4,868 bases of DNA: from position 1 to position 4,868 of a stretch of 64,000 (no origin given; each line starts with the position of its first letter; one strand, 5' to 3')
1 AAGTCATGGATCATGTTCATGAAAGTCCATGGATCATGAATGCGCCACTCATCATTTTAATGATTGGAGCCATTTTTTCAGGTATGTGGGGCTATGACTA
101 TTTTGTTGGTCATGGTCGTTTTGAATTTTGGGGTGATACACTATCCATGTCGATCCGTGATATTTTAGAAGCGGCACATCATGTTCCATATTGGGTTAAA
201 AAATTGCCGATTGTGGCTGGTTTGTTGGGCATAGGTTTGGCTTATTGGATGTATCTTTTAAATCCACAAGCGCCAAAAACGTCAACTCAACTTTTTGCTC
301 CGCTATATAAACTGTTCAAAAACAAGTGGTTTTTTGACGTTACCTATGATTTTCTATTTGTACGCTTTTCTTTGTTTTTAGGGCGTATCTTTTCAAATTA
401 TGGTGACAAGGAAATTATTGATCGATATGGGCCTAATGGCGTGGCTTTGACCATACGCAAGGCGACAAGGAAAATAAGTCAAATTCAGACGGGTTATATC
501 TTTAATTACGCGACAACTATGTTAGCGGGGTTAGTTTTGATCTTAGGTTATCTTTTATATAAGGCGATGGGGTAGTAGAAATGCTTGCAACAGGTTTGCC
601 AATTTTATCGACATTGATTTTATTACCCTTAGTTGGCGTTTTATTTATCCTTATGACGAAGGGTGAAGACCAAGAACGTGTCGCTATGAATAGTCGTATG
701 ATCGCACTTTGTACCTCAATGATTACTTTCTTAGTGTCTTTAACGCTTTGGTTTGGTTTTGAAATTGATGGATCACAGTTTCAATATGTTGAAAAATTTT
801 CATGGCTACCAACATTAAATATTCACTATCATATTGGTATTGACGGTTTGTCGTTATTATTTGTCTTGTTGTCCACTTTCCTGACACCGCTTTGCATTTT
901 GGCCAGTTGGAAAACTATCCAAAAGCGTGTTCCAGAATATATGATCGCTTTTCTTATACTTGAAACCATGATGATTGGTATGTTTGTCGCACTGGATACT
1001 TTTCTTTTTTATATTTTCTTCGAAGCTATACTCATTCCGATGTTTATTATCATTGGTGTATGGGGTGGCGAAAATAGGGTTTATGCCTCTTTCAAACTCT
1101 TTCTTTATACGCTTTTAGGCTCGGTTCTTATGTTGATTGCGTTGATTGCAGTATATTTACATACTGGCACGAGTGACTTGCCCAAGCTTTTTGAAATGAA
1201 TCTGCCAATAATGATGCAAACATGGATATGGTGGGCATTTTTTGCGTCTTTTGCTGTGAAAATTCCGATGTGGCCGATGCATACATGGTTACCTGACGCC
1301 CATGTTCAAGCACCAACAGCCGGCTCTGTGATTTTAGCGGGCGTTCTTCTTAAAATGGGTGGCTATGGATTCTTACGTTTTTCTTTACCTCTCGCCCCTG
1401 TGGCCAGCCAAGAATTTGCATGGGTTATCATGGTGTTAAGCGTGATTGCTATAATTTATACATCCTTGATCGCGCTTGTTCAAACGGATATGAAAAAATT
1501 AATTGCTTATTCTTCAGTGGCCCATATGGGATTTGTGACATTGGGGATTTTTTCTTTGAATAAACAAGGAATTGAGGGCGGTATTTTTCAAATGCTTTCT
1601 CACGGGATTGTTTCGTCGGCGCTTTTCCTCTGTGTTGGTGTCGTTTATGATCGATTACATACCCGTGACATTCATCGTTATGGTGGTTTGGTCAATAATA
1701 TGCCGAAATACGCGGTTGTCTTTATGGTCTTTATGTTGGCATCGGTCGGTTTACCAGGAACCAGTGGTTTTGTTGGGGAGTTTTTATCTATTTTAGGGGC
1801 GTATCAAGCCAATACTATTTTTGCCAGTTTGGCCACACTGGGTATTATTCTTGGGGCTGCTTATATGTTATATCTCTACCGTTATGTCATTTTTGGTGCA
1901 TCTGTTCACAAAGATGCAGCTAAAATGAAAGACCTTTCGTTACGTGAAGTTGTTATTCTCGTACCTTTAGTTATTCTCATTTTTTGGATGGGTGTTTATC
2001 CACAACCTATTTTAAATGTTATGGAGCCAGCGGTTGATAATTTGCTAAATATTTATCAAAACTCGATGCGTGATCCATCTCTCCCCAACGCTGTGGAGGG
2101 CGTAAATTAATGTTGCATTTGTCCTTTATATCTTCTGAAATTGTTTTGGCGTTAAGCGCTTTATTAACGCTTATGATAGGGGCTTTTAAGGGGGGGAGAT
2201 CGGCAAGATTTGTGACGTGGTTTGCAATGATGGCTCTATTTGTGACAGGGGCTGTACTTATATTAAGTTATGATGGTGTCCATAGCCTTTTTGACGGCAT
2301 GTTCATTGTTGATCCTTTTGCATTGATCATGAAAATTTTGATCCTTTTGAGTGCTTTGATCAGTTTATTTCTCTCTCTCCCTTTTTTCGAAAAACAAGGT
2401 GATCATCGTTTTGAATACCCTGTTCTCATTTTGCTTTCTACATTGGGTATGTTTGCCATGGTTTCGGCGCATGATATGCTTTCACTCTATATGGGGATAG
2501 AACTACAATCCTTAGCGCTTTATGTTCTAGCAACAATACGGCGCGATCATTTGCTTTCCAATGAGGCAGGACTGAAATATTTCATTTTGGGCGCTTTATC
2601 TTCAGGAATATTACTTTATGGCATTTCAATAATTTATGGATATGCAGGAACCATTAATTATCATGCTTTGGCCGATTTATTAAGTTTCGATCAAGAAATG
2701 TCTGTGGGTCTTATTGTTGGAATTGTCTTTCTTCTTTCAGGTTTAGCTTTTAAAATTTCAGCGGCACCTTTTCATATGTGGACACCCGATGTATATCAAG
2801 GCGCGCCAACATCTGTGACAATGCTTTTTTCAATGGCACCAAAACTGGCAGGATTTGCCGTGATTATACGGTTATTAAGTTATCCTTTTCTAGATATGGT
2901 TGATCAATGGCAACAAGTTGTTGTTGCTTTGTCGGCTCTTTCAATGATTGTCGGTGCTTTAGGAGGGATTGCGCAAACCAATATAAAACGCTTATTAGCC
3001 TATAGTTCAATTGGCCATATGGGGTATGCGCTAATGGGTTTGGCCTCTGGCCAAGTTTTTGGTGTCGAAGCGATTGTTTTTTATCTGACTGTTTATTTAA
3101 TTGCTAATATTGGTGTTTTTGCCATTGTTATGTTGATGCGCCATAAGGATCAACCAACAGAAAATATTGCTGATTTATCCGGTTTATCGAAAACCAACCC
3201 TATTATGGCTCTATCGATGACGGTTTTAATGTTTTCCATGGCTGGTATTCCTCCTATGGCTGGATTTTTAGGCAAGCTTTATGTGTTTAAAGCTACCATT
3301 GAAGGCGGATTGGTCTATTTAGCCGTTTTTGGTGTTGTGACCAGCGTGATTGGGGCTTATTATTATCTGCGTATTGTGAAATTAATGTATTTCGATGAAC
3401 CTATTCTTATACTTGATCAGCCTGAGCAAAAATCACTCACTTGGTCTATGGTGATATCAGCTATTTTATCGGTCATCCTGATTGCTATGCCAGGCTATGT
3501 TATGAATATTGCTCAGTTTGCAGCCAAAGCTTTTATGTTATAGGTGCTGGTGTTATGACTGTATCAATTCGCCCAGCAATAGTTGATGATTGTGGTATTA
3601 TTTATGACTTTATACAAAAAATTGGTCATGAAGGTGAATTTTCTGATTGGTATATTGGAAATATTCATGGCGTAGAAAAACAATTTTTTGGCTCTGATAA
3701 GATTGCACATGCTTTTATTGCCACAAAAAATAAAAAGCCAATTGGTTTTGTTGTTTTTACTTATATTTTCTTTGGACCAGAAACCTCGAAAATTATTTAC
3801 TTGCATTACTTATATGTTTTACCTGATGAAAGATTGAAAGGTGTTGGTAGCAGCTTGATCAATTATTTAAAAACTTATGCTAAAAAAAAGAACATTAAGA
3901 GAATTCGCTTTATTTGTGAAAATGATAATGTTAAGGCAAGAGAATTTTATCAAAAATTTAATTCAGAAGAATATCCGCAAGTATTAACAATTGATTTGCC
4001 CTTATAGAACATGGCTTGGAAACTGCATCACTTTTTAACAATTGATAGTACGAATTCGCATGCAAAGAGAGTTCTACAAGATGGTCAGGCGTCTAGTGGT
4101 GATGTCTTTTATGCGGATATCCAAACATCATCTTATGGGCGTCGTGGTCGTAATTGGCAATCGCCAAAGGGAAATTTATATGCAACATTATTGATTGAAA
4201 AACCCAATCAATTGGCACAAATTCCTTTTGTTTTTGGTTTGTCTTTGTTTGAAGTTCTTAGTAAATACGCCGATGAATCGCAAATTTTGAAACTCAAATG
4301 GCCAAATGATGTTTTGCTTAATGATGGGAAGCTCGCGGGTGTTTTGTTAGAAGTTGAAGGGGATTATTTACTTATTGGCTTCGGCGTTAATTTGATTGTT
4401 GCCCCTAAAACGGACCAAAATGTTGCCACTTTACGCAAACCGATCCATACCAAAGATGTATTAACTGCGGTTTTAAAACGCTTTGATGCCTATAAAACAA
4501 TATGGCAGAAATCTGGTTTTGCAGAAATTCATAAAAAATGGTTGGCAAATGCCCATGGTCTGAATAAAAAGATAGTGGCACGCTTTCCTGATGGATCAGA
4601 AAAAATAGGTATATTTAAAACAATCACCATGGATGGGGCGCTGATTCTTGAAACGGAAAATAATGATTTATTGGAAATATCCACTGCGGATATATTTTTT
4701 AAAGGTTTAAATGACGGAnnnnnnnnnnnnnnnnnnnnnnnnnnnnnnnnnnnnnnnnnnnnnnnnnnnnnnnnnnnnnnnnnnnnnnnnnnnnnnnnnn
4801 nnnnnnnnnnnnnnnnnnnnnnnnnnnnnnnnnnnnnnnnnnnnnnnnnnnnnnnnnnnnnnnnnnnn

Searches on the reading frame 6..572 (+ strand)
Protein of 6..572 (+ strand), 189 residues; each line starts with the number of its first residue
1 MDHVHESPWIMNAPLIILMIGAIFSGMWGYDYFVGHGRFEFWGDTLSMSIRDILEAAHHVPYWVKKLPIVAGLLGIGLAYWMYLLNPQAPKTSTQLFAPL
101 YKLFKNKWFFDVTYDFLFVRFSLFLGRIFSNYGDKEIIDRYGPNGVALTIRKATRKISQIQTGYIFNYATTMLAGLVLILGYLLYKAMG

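Call 39: search_protein_families(library=pfam, proteins=[window:6-572:+], max_evalue=1e-10)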
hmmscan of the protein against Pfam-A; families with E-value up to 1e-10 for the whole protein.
window:6-572:+ (189 aa): 1 family
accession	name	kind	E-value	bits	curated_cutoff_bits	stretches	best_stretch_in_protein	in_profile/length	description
PF06455.17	NADH5_C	-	2.2e-14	53.9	28.2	0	59-180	59-178/181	NADH dehydrogenase subunit 5 C-terminus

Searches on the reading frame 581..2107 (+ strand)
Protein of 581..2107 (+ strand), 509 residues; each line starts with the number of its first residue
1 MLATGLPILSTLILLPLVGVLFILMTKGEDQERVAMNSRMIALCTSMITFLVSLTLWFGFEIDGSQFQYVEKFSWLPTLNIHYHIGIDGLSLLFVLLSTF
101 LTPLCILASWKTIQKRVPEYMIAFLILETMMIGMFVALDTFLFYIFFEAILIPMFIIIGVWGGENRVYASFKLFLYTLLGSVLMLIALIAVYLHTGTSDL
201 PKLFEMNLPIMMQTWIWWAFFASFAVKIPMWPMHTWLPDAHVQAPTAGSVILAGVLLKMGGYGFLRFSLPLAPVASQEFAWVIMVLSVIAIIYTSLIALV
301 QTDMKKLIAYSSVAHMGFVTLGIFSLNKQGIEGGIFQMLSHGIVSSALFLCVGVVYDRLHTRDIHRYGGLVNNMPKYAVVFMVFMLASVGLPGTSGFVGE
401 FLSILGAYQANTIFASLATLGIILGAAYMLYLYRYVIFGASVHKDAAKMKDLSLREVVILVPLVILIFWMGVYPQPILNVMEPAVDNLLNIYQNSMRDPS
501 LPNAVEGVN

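Call 39: search_protein_families(library=pfam, proteins=[window:581-2107:+], max_evalue=1e-10)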
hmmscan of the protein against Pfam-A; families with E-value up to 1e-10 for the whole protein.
window:581-2107:+ (509 aa): 1 family
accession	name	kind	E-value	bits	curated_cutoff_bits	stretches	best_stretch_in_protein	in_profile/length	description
PF00361.26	Proton_antipo_M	-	3.6e-88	296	21.5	1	138-422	2-291/294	NADH:quinone oxidoreductase/Mrp antiporter, TM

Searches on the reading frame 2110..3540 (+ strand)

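Call 39: search_protein_families(library=pfam, proteins=[window:2110-3540:+], max_evalue=1e-10)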
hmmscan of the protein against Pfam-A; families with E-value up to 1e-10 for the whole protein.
window:2110-3540:+ (477 aa): 1 family
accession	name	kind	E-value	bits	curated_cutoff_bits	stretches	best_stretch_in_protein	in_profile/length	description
PF00361.26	Proton_antipo_M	-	1.7e-86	290.5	21.5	1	120-415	1-294/294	NADH:quinone oxidoreductase/Mrp antiporter, TM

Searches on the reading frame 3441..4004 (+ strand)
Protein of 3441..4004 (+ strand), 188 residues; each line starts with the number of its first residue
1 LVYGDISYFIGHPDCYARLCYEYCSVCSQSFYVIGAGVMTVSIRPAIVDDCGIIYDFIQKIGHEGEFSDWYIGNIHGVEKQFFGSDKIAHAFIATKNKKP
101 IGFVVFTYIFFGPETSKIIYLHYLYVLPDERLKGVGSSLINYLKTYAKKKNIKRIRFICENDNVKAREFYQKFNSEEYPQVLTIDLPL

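Call 32: search_protein_families(library=ncbifam, proteins=[window:3441-4004:+], max_evalue=0.00001)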
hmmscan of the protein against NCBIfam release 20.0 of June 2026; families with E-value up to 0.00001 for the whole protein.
window:3441-4004:+ (188 aa): 4 families
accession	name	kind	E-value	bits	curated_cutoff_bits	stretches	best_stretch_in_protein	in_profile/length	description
NF041716.1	HxA_phane_GNAT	equivalog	2e-11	44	250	1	41-177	2-142/152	cyclophane-containing RiPP N-acetyltransferase HaaN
NF043067.1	AAC_6p_group_E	equivalog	3.1e-09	36.8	140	1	85-182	34-134/140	aminoglycoside 6'-N-acetyltransferase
TIGR01575.1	rimI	equivalog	6.4e-08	32.8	86.4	1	90-174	33-111/132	ribosomal protein S18-alanine N-acetyltransferase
NF033374.6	AAC_6p_Id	exception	8.7e-06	25.8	320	0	91-180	45-138/149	aminoglycoside N-acetyltransferase AAC(6')-Id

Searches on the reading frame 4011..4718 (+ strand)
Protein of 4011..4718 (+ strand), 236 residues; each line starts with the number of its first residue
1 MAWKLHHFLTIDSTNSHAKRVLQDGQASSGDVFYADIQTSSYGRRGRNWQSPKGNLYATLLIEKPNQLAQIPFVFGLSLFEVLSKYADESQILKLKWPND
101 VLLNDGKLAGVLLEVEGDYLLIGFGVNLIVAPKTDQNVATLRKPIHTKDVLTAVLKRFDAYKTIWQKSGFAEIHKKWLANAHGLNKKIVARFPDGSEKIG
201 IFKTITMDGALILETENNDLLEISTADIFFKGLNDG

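Call 39: search_protein_families(library=pfam, proteins=[window:4011-4718:+], max_evalue=1e-10)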
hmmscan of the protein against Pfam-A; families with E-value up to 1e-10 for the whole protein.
window:4011-4718:+ (236 aa): 1 family
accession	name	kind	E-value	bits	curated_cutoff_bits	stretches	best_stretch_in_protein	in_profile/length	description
PF03099.24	BPL_LplA_LipB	-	4.5e-17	62.6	21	1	11-120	5-126/133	Biotin/lipoate A/B protein ligase family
